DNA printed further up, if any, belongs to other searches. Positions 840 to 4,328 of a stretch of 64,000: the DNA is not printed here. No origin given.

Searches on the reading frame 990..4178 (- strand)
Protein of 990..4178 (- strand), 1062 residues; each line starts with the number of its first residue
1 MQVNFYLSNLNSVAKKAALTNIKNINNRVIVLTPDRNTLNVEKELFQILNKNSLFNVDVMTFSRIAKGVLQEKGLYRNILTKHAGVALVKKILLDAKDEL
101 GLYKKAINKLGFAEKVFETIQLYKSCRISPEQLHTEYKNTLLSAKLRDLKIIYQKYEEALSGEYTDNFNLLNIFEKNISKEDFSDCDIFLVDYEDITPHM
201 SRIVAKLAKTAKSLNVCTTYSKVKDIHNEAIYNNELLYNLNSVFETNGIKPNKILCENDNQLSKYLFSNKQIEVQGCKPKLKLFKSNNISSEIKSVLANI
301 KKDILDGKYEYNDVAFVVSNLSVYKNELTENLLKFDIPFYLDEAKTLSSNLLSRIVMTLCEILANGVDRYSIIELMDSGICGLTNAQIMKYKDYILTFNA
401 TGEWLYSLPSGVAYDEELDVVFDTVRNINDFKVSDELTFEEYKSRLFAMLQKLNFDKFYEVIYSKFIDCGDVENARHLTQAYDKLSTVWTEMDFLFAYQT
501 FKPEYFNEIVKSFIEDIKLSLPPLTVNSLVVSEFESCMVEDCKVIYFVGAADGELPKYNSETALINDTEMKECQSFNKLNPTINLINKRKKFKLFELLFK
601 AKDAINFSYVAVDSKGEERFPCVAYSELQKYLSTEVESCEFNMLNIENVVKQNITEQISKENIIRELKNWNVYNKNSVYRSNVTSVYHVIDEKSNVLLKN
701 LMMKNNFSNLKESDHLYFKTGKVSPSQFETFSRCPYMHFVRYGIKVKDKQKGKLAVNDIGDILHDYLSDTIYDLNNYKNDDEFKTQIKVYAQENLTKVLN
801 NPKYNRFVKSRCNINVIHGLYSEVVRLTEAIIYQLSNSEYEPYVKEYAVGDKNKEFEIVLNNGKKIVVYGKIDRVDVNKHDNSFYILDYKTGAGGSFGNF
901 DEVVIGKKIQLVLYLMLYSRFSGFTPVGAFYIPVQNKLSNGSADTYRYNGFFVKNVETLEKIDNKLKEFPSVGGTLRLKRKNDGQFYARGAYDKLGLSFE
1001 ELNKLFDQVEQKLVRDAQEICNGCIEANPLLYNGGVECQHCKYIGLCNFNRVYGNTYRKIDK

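Call 72: search_protein_families(library=pfam, proteins=[window:990-4178:-])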
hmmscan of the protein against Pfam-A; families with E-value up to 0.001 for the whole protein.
window:990-4178:- (1062 aa): 2 families
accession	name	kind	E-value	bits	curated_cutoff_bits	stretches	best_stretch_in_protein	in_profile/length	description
PF21445.3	ADDB_N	-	2.3e-37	129.2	26.6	1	24-253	26-271/290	ADDB, N-terminal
PF12705.13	PDDEXK_1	-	4.9e-25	89.3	22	1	723-1048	2-247/247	PD-(D/E)XK nuclease superfamily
